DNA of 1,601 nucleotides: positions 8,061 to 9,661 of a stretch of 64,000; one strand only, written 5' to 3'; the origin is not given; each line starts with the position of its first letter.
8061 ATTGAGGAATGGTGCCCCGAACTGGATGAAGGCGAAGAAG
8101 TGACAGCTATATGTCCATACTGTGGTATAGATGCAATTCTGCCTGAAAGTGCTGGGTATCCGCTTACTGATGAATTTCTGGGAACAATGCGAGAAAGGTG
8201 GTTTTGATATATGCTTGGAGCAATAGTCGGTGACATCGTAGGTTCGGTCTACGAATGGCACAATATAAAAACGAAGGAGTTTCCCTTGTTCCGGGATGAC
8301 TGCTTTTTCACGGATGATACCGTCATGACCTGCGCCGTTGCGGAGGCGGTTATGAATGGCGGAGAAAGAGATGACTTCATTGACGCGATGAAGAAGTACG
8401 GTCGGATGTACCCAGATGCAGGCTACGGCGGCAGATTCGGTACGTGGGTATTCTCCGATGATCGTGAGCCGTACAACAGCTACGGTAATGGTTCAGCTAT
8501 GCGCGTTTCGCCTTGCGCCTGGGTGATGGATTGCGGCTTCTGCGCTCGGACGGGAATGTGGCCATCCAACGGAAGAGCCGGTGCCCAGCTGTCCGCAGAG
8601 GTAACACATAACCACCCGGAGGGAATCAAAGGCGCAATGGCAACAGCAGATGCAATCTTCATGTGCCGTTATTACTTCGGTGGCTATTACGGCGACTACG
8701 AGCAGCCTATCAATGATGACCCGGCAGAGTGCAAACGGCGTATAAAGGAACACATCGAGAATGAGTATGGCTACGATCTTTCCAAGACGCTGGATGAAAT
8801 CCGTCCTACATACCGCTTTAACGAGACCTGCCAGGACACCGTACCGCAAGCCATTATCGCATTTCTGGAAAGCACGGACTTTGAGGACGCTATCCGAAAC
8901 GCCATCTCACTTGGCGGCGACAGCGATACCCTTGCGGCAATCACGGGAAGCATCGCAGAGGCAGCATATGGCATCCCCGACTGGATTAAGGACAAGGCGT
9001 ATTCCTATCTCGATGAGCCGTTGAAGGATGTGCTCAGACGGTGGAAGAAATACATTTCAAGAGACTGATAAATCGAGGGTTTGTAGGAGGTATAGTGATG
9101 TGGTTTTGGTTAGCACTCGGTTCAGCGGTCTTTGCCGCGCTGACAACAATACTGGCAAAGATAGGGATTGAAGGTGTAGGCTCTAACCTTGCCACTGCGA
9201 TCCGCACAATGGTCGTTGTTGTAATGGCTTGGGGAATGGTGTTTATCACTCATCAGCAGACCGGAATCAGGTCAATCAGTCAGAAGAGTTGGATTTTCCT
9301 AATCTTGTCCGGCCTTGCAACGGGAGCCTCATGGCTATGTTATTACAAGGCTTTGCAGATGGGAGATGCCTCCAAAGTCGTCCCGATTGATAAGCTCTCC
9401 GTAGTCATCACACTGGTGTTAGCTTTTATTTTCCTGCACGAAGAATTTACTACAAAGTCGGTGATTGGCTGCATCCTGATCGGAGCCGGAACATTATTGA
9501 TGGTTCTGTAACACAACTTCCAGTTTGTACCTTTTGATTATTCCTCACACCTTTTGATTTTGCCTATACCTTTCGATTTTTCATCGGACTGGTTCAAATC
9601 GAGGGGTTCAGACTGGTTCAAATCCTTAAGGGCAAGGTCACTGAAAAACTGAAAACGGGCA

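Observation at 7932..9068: Candidate new defence or counter-defence module: small Zn-ribbon protein translationally coupled to an ADP-ribosylglycohydrolase, directly behind McrBC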

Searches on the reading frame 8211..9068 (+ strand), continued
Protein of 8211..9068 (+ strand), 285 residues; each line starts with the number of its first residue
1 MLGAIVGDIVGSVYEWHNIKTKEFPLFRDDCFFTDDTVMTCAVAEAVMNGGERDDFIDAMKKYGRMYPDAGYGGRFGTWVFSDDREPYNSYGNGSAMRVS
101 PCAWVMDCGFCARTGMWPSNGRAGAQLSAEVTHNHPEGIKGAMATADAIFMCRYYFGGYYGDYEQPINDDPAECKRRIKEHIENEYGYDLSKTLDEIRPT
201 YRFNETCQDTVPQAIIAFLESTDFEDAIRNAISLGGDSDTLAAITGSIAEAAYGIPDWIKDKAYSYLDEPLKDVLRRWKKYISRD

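Call 46: search_solved_structures(query=window:8211-9068:+, max_evalue=0.001, show_alignments=2)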
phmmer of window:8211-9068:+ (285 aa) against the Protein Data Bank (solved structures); distinct sequences matched with E-value up to 0.001: 17.
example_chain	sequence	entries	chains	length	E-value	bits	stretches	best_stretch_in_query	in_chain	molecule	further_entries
2qty_A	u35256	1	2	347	1.6e-10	44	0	3-151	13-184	Poly(ADP-ribose) glycohydrolase ARH3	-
6g1p_A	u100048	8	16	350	5.6e-10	42.2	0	29-149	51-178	ADP-ribosylhydrolase like 2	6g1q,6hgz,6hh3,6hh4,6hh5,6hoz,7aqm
8za7_A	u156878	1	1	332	5.8e-10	42.1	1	77-255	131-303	Lmo0067 protein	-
2foz_A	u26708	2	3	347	7.5e-10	41.8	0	207-256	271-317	ADP-ribosylhydrolase like 2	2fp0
2g4k_A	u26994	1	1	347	7.5e-10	41.8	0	207-256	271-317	ADP-ribosylhydrolase 3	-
5zqy_A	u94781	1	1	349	8.8e-10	41.5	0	207-256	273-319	Poly(ADP-ribose) glycohydrolase ARH3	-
9rfd_A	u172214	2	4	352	9.2e-10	41.5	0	207-256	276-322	ADP-ribosylhydrolase ARH3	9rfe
6d36_C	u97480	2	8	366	1.1e-09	41.2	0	207-256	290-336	Poly(ADP-ribose) glycohydrolase ARH3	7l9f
6d3a_C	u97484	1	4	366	3.8e-09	39.5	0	207-256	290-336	Poly(ADP-ribose) glycohydrolase ARH3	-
7akr_AAA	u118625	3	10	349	5.3e-09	39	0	207-256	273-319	ADP-ribose glycohydrolase ARH3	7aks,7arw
7l9h_C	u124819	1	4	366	1.2e-08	37.9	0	207-256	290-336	ADP-ribose glycohydrolase ARH3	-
7l9i_C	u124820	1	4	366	1.4e-08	37.6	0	31-151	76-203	ADP-ribose glycohydrolase ARH3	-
2cwc_A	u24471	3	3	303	1.8e-08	37.2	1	210-255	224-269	ADP-ribosylglycohydrolase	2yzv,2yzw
1t5j_A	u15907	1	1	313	3.7e-07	32.9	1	46-258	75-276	Hypothetical protein MJ1187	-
2woc_A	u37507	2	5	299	6.7e-06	28.8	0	209-277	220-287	ADP-RIBOSYL-[DINITROGEN REDUCTASE] GLYCOHYDROLASE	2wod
6dre_A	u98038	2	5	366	7e-06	28.7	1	194-257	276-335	ADP-ribosyl-(Dinitrogen reductase) hydrolase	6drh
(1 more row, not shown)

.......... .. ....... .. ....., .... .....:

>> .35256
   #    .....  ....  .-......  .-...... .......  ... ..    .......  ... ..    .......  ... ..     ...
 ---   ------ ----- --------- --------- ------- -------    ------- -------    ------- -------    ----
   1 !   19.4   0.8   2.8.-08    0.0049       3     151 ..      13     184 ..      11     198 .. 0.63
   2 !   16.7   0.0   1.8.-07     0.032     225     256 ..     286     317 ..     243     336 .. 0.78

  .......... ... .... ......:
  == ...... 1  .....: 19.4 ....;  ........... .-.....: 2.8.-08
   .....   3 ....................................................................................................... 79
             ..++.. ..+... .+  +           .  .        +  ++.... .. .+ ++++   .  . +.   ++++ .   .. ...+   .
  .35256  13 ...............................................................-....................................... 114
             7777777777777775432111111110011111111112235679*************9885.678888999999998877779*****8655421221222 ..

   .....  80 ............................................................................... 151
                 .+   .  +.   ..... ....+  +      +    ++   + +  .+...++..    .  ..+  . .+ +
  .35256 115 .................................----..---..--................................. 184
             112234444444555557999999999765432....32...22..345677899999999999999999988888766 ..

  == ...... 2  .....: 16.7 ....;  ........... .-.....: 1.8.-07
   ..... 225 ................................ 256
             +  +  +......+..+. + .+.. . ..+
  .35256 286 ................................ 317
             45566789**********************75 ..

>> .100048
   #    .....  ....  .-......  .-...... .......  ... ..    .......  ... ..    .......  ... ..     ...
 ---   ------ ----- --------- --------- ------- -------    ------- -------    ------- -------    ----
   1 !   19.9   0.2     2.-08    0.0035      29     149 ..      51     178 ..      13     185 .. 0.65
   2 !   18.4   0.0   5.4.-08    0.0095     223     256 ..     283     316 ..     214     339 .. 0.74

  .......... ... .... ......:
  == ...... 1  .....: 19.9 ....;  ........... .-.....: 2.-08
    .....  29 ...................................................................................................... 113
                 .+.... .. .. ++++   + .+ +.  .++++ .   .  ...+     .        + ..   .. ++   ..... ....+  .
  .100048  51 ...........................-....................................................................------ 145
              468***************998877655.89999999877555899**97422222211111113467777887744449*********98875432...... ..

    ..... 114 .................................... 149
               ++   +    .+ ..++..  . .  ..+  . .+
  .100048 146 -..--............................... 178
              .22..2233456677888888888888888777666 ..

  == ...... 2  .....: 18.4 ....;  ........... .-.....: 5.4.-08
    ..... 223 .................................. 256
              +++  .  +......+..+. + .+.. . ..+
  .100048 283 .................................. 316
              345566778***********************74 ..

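Call 73: search_solved_structures(query=L116:7343-7960:+, max_evalue=1, show_alignments=1)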
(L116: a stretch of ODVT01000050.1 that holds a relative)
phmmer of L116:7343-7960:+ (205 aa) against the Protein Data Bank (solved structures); distinct sequences matched with E-value up to 1: 4.
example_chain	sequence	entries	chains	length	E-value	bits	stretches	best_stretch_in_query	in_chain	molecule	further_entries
2lc5_A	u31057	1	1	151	0.19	14.8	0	6-57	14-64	Calmodulin, putative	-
7nme_E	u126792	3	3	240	0.42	13.7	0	14-95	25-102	4C6 Human T-cell Receptor, beta Chain | Human T-cell Receptor 4C6, beta Chain | Human 4C6 T-cell Receptor, beta Chain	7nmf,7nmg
4udt_B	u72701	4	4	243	0.46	13.5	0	14-94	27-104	PROTEIN TRBV7-9, T-CELL RECEPTOR BETA-2 CHAIN C REGION | T CELL RECEPTOR BETA CHAIN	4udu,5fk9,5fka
7ndq_EEE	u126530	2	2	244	0.98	12.5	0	14-56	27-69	T cell receptor beta variable 7-9,M1-specific T cell receptor beta chain,T cell receptor b | T cell receptor beta variable 7-9,T cell receptor beta joining 1-2,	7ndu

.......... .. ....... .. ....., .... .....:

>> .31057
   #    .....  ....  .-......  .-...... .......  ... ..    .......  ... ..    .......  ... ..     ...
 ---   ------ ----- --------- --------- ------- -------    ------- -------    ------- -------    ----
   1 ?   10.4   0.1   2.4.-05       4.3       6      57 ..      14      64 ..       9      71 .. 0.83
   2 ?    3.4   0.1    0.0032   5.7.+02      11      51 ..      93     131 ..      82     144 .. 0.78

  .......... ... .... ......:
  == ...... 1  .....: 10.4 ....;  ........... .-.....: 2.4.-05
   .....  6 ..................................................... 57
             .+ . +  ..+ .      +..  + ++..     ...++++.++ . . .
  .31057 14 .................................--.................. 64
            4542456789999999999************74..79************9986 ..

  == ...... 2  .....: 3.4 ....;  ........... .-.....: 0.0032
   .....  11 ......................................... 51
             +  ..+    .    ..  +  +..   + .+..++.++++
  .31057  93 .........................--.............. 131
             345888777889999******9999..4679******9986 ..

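Call 86: find_encoding_contigs(protein=P0211, flank=5000, max_places=4)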
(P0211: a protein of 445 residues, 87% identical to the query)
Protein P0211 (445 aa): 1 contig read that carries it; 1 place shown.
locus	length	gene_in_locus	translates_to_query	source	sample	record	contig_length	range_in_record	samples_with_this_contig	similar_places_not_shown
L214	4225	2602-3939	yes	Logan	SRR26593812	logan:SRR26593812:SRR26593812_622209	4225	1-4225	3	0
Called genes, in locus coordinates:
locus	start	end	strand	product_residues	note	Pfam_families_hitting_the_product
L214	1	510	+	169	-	?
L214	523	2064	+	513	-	PF01936:NYN (weak)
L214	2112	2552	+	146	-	-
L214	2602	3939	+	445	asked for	PF03747:ADP_ribosyl_GH, PF18491:SRA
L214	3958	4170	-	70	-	PF13560:HTH_31, PF12844:HTH_19, PF01381:HTH_3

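Call 99: predict_structure(alignment_id=A7)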
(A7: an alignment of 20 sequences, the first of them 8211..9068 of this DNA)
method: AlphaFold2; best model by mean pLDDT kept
length: 285 residues; sequences in the alignment: 20
mean_pLDDT: 89.1   pTM: 0.91
mean pLDDT of the five models: 89.1, 83.7, 80.0, 78.5, 78.1
residues with pLDDT >= 90: 187; 70-90: 82; 50-70: 13; < 50: 3
segments of 3 or more residues with pLDDT < 50: none
pLDDT, mean of each block of 10 residues (from residue 1): 95 85 90 93 96 96 96 90 90 79 86 74 89 88 94 72 60 93 96 93 81 96 97 91 95 94 96 96 79
secondary structure, 60 per line:
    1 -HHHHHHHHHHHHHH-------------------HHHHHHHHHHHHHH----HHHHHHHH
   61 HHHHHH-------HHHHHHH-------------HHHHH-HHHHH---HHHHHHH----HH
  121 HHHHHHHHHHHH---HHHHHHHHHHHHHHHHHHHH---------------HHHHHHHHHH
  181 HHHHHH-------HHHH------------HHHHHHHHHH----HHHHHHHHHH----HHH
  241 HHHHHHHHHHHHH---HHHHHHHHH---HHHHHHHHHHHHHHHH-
elements in order: H2-15 H35-48 H53-66 H74-80 H94-98 H100-104 H108-114 H119-132 H136-155 H171-186 H194-197 H210-219 H224-233 H238-253 H257-265 H269-284

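Call 102: fold_search(model_id=the predicted structure, library=pdb)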
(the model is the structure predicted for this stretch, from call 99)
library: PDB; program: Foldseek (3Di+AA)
matches with E <= 10: 314; with E <= 0.001: 60
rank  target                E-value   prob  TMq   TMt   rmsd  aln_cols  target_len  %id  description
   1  9rfe_B                6.3e-09  1.00  0.65  0.56   5.2       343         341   22  Human ADP-ribosylhydrolase 3 (ARH3) in complex with an inhibitor (released 2025-09-24)
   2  6g1q_A                8.8e-09  1.00  0.70  0.62   4.6       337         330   22  ADP-ribosylserine hydrolase ARH3 of Latimeria chalumnae in complex with ADP-ribose (released 2018-11-28)
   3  6hh3_B                9.7e-09  1.00  0.67  0.59   5.9       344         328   22  ADP-ribosylserine hydrolase ARH3 of Latimeria chalumnae in complex with ADP-HPD (released 2018-11-28)
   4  6hgz_A                1.1e-08  1.00  0.67  0.60   5.0       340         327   21  ADP-ribosylserine hydrolase ARH3 of Latimeria chalumnae in complex with ADP-ribose (released 2018-11-28)
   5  9rfd_B                1.2e-08  1.00  0.67  0.57   4.7       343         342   22  Human ADP-ribosylhydrolase 3 (ARH3) in complex with ADP (released 2025-09-24)
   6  5zqy                  1.4e-08  1.00  0.64  0.54   9.5       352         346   22  Crystal structure of a poly(ADP-ribose) glycohydrolase (released 2018-08-15)
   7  7aks_GGG              1.6e-08  1.00  0.69  0.60   4.9       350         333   21  Human ADP-ribosylserine hydrolase ARH3 mutant E41A in complex with H2B-S7-mar peptide (released 2021-06-16)
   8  6g1q_B                1.8e-08  1.00  0.67  0.58   6.0       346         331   22  ADP-ribosylserine hydrolase ARH3 of Latimeria chalumnae in complex with ADP-ribose (released 2018-11-28)
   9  6d36_D                1.8e-08  1.00  0.69  0.60   5.0       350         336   22  Structure of human ARH3 bound to ADP-ribose and magnesium (released 2018-06-20)
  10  7l9h_B                1.8e-08  1.00  0.63  0.55   5.6       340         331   22  Crystal structure of human ARH3-D77A bound to magnesium and ADP-ribose (released 2021-04-28)
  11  6d3a_D                1.9e-08  1.00  0.69  0.60   5.0       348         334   22  Structure of human ARH3 D314E bound to ADP-ribose and magnesium (released 2018-06-20)
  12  7akr_BBB              2.3e-08  1.00  0.66  0.58   4.9       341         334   21  Human ADP-ribosylserine hydrolase ARH3 mutant E41A in complex with ADP-ribose dimer (released 2021-06-16)
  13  6d3a_B                2.3e-08  1.00  0.64  0.56   5.5       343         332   22  Structure of human ARH3 D314E bound to ADP-ribose and magnesium (released 2018-06-20)
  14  7akr_DDD              2.8e-08  1.00  0.66  0.57   5.0       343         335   22  Human ADP-ribosylserine hydrolase ARH3 mutant E41A in complex with ADP-ribose dimer (released 2021-06-16)
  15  7l9f_B                2.8e-08  1.00  0.66  0.58   5.1       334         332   23  Crystal structure of human ARH3 bound to calcium and ADP-ribose (released 2021-04-28)
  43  6drh_E                2.3e-07  1.00  0.57  0.46   8.1       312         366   22  ADP-ribosyltransferase toxin/immunity pair (released 2018-10-31)
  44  8za7_A                2.8e-07  1.00  0.65  0.57   5.8       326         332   20  ART-ARH type toxin effector-immunity protein pair of Listeria monocytogenes (released 2025-04-30)
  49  6dre_A                4.1e-07  1.00  0.66  0.53   6.9       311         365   21  ADP-ribosyltransferase toxin/immunity pair (released 2018-10-31)
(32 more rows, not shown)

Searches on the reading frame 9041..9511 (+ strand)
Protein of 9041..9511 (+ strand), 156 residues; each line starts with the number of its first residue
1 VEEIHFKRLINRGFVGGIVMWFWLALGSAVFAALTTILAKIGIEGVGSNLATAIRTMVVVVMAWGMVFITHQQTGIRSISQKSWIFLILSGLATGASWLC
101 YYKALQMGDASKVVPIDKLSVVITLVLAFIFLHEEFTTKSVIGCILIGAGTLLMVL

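Call 6: search_protein_families(library=pfam, proteins=[window:9041-9511:+], max_evalue=0.01)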
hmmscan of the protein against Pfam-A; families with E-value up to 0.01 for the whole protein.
window:9041-9511:+ (156 aa): 4 families
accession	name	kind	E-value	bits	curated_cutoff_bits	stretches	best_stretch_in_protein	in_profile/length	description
PF00892.27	EamA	-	3.5e-23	82.8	28.2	1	20-155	2-134/135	EamA-like transporter family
PF05653.20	Mg_trans_NIPA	-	1.1e-05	25.2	26.2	1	93-155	58-120/295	Magnesium transporter NIPA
PF06027.18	SLC35F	-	0.00036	20.6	21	1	55-155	45-144/299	Solute carrier family 35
PF10639.15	TMEM234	-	0.00095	19.7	30.1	1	83-155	41-113/113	Putative transmembrane family 234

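Call 7: search_protein_families(library=padloc, proteins=[window:9041-9511:+], max_evalue=0.01)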
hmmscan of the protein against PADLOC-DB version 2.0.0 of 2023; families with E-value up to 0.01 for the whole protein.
window:9041-9511:+ (156 aa): 0 families

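Call 8: search_protein_families(library=ncbifam, proteins=[window:9041-9511:+], max_evalue=1)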
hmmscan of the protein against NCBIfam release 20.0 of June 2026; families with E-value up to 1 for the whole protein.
window:9041-9511:+ (156 aa): 5 families
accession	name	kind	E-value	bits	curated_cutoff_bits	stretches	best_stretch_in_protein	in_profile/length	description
TIGR03340.1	phn_DUF6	hypoth_equivalog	5.6e-07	29.5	288.15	1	25-153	149-280/281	phosphonate utilization associated putative membrane protein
TIGR00950.1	2A78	equivalog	9.2e-06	25.3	230.2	1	22-151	130-263/264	carboxylate/amino acid/amine transporter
NF002816.2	PRK02971.1-2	equivalog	0.00093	19.6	99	1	54-154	9-116/120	4-amino-4-deoxy-L-arabinose-phosphoundecaprenol flippase subunit ArnF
NF008676.0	PRK11689.1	equivalog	0.0025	17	194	1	22-154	160-287/297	aromatic amino acid DMT transporter YddG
NF041797.1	Ced_CedA1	equivalog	0.024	14.7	100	1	17-40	51-74/75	DNA import protein CedA1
